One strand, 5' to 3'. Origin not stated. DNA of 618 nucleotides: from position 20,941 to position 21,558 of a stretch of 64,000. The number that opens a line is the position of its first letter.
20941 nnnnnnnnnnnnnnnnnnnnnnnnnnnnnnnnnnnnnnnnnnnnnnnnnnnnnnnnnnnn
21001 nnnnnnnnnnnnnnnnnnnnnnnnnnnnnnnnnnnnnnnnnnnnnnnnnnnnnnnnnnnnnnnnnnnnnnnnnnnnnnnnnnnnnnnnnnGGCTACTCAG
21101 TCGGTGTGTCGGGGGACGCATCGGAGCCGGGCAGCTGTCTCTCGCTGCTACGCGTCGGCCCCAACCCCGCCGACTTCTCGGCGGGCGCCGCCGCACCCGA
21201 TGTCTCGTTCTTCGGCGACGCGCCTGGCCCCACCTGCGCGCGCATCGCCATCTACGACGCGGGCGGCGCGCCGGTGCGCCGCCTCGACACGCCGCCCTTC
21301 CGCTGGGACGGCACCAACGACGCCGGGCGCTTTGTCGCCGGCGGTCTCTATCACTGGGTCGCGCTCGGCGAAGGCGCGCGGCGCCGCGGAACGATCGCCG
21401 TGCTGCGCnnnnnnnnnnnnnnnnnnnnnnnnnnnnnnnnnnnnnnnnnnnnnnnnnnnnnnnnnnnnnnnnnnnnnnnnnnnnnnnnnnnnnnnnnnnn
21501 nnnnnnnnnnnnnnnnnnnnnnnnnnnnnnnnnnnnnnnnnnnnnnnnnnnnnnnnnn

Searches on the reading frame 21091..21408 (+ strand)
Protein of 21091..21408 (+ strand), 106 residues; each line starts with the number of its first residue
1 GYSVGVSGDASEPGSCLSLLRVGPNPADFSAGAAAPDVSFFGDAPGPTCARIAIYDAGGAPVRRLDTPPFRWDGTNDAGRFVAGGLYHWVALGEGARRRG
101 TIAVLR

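Call 41: search_protein_families(library=pfam, proteins=[window:21091-21408:+], max_evalue=10)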
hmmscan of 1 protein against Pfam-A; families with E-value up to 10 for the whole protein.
seq(106 aa): 2 families
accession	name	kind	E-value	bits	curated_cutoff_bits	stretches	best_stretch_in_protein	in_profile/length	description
PF13860.13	FlgD_ig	-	0.00034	21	27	1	51-88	26-70/79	FlgD Ig-like domain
PF13585.12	CHU_C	-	0.32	11.6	27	1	50-91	29-70/86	CHU_C Type IX secretion signal domain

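Call 42: search_protein_families(library=ncbifam, proteins=[window:21091-21408:+], max_evalue=10)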
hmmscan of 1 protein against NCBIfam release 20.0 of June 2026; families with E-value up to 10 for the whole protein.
seq(106 aa): 2 families
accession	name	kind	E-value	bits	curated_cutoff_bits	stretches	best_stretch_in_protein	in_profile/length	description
NF005176.1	PRK06655.1-1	equivalog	0.086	12.7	230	1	51-91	100-147/197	flagellar hook assembly protein FlgD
NF009276.0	PRK12633.1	equivalog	0.14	11.8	383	1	23-88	106-176/234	flagellar basal body rod modification protein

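Call 64: search_protein_representatives(protein=window:21124-21408:+)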
Query: 95 residues. Proteins with E-value up to 0.001 (for the whole library): 86; up to 1e-10: 7; up to 1e-30: 1. The best 86 are listed.
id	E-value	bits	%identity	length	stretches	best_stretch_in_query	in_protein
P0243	2.6e-55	201.6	99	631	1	1-95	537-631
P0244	4.9e-21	91.5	54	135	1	1-95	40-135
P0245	2.2e-20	89.4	34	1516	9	12-85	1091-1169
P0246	5.1e-20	88.2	34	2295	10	26-79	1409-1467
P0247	1.5e-13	67.3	45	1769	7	42-79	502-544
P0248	1.8e-11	60.7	37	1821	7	42-84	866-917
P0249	1.0e-10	58.3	36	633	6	8-80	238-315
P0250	1.0e-09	55.1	38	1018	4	37-95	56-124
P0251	1.9e-09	54.2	38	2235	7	5-80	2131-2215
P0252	2.5e-09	53.8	39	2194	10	57-78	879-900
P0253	4.0e-09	53.2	40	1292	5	10-77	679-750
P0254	5.1e-09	52.8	36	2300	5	45-80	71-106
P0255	1.2e-08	51.6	30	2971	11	19-85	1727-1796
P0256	1.4e-08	51.4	45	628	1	4-95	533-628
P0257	3.6e-08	50.1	33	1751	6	60-80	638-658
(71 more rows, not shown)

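Call 67: search_protein_families(library=pfam, alignment_id=A2, max_evalue=0.01)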
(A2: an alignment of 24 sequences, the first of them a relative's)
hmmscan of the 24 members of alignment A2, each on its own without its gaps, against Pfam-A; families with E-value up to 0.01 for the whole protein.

A. member 1, P0243 (631 aa): 1 family
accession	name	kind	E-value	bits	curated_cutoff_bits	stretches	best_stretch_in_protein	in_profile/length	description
PF13860.13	FlgD_ig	-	0.0066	16.9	27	0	576-613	26-70/79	FlgD Ig-like domain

B. families by the number of members that match (of 24 scanned): 43 families (the first 25 are shown)
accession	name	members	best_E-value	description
PF13860.13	FlgD_ig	18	2.1e-10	FlgD Ig-like domain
PF13585.12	CHU_C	13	2.5e-08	CHU_C Type IX secretion signal domain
PF07494.17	Reg_prop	4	2.6e-19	Two component regulator propeller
PF18962.6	Por_Secre_tail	3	0.0003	Secretion system C-terminal sorting domain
PF00082.27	Peptidase_S8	2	1.8e-48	Subtilase family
PF01839.29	FG-GAP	2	7.7e-27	FG-GAP repeat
PF21544.3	PorZ_N_b_propeller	2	1.7e-19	TSS9, PorZ, N-terminal beta-propeller domain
PF17957.7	Big_7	2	3.7e-13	Bacterial Ig domain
PF00041.27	fn3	2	7.3e-13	Fibronectin type III domain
PF02369.22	Big_1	2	9.7e-13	Bacterial Ig-like domain (group 1)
PF13517.12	FG-GAP_3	2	9.8e-13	FG-GAP-like repeat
PF08450.18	SGL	2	7.1e-07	SMP-30/Gluconolactonase/LRE-like region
PF24681.1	Kelch_KLHDC2_KLHL20_DRC7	1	1.4e-55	KLHDC2/KLHL20/DRC7 Kelch-repeats domain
PF13415.12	Kelch_3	1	5.6e-25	Galactose oxidase, central domain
PF13418.12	Kelch_4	1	6.7e-23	Galactose oxidase, central domain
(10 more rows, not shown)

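Call 68: search_protein_families(library=ncbifam, alignment_id=A2, max_evalue=0.01)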
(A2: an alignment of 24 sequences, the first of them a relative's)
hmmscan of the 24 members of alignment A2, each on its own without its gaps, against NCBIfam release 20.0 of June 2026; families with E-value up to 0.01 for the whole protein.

A. member 1, P0243 (631 aa): 1 family
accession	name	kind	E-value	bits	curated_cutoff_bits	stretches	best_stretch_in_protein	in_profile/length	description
NF045524.1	MXAN_6640_HExxH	subfamily_domain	0.00072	19.4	140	1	251-390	114-252/290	MXAN_6640 family putative metalloprotease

B. families by the number of members that match (of 24 scanned): 32 families (the first 25 are shown)
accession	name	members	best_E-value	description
NF052228.1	T9SS_PorZ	17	4.6e-116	type IX secretion system anionic LPS delivery protein PorZ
TIGR04183.1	Por_Secre_tail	14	4.2e-08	T9SS type A sorting domain-containing protein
NF005176.1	PRK06655.1-1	9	2.1e-08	flagellar hook assembly protein FlgD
TIGR04131.1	Bac_Flav_CTERM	9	3e-07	T9SS type B sorting domain-containing protein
NF033707.1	T9SS_sortase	8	1.4e-06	type IX secretion system sortase PorU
NF009276.0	PRK12633.1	5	1.9e-06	flagellar basal body rod modification protein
NF009453.0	PRK12813.1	4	2.2e-05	flagellar basal body rod modification protein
TIGR03921.1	T7SS_mycosin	2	5.4e-52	type VII secretion-associated serine protease mycosin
NF040553.1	SGO_0316_fam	2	5.5e-06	SGO_0316/SGO_0317 family LPXTG-anchored serine peptidase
NF045524.1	MXAN_6640_HExxH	2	7.3e-05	MXAN_6640 family putative metalloprotease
NF053608.1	Lsa66_OmpA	2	0.00037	fibronectin-binding adhesin Lsa66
NF058597.1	CoaZ_rpt_PGGG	1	4.3e-31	choice-of-anchor Z repeating domain-containing protein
NF033595.1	denti_PrtP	1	2.4e-25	dentilisin complex serine proteinase subunit PrtP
TIGR03895.1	protease_PatA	1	1.3e-18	PatA/PatG family cyanobactin maturation protease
NF049966.1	QH_SP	1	3.1e-15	subtilisin-like serine protease QhpE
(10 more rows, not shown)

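Call 93: search_solved_structures(query=A4, max_evalue=1)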
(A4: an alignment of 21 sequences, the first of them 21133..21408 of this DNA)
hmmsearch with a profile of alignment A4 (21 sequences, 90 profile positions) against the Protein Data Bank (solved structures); distinct sequences matched with E-value up to 1: 26.
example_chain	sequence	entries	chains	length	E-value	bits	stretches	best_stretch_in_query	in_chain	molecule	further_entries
5m11_A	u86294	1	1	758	7.6e-12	48.3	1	3-90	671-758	Immunoreactive 84kD antigen PG93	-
6za2_A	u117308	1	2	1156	9.7e-07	31.9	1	3-77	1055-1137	Por secretion system protein porU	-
3osv_A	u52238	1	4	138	2e-06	30.9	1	27-78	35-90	Flagellar basal-body rod modification protein FlgD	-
4zlr_A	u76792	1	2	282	3e-06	30.3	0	8-49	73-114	Brain tumor protein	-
1q7f_A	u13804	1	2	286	3.2e-06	30.2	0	8-49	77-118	brain tumor CG10719-PA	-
5ex7_A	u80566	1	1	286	3.2e-06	30.2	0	8-49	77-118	Brain tumor protein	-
3c12_A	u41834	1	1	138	1.2e-05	28.4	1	32-87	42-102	Flagellar protein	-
7eh9_A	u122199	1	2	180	3e-05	27.1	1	21-79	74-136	Basal-body rod modification protein FlgD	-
7bhq_A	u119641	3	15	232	4.5e-05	26.6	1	21-78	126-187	Basal-body rod modification protein FlgD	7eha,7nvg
1xf1_A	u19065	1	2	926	0.00024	24.2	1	45-76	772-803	C5a peptidase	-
8bty_A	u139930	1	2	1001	0.00026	24.1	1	45-76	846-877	C5a peptidase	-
4zzf_A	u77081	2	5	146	0.00031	23.9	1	32-78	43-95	Flagellar basal body rod modification protein | Basal-body rod modification protein FlgD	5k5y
4zzk_A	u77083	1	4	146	0.00031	23.9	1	32-78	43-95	Basal-body rod modification protein FlgD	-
5uyt_A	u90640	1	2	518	0.00043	23.4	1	3-87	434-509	Ice-binding protein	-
3eif_A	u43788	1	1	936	0.0014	21.8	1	45-76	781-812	C5a peptidase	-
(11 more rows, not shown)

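Call 96: predict_structure(alignment_id=A4)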
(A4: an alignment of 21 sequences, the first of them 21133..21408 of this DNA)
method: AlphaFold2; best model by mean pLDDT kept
length: 92 residues; sequences in the alignment: 21
mean_pLDDT: 91.3   pTM: 0.83
mean pLDDT of the five models: 91.3, 90.8, 90.7, 90.0, 88.9
residues with pLDDT >= 90: 67; 70-90: 19; 50-70: 6; < 50: 0
segments of 3 or more residues with pLDDT < 50: none
pLDDT, mean of each block of 10 residues (from residue 1): 88 92 88 75 98 94 97 95 95 92
secondary structure, 60 per line:
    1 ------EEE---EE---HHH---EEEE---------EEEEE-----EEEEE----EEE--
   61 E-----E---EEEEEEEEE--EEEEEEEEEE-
elements in order: E7-9 E24-27 E37-41 E47-51 E56-58 E71-79 E82-91

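Call 98: fold_search(model_id=the predicted structure, library=pdb)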
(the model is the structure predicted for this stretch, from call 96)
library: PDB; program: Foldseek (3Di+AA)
matches with E <= 10: 1655; with E <= 0.001: 1
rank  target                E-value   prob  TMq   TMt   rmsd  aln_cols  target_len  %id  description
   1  5m11                  7.1e-04  1.00  0.74  0.11   3.0        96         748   21  Structural and functional probing of PorZ, an essential bacterial surface component of the type-IX secretion system of h (released 2016-11-09)
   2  6za2_A                2.6e-03  1.00  0.61  0.07   3.8       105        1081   23  Crystal structure of dimeric latent PorU from Porphyromonas gingivalis (released 2021-09-29)
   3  1xf1_A                1.0e-02  1.00  0.62  0.07   3.4       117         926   17  Structure of C5a peptidase- a key virulence factor from Streptococcus (released 2005-11-22)
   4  3eif                  1.7e-02  1.00  0.57  0.06   3.3       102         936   17  1.9 angstrom crystal structure of the active form of the C5a peptidase from Streptococcus pyogenes (ScpA) (released 2009-02-24)
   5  7yzx_A                1.9e-02  1.00  0.56  0.06   3.9       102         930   17  ScpA from Streptococcus pyogenes, D783A mutant. (released 2022-08-31)
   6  7bj3                  2.2e-02  1.00  0.54  0.06   6.6       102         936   17  ScpA from Streptococcus pyogenes, S512A active site mutant (released 2021-05-12)
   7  8bty_A                2.6e-02  1.00  0.55  0.06   3.8       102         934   18  Structure of the active form of ScpB, the C5a-peptidase from Streptococcus agalactiae. (released 2023-11-15)
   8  8glk_D                2.9e-02  1.00  0.66  0.80   2.5        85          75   10  The Type 9 Secretion System dGldL peak II, NucA substrate bound complex (released 2024-01-31)
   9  8qb1_A                3.6e-02  1.00  0.57  0.60   4.7        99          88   20  C-terminal domain of mirolase from Tannerella forsythia (released 2024-02-28)
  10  5du7_C                4.1e-02  0.98  0.49  0.17   4.4        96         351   20  Crystal structure of ldtMt2 at 1.79 Angstrom resolution (released 2016-09-28)
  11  6c6m_B                4.1e-02  0.94  0.44  0.43   6.0        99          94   13  IgCam3 of human MLCK1 (released 2019-01-23)
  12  8pxy_A                4.5e-02  0.97  0.49  0.16   4.3        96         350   20  Crystal structure of the transpeptidase LdtMt2 C354S mutant from Mycobacterium tuberculosis in complex with natural su (released 2024-08-07)
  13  8jmw_A                4.5e-02  0.97  0.42  0.11   3.8        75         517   15  Fibril form of serine peptidase Vpr (released 2023-12-06)
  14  4g5a_A                4.8e-02  1.00  0.59  0.55   6.1        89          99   10  Crystal structure of a putative member of duf 3244 protein family (BT_1867) from Bacteroides thetaiotaomicron VPI-5482 (released 2012-09-19)
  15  8cka_A                4.8e-02  0.93  0.44  0.12   5.7        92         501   17  Deinococcus radidurans HPI S-layer (released 2023-04-19)
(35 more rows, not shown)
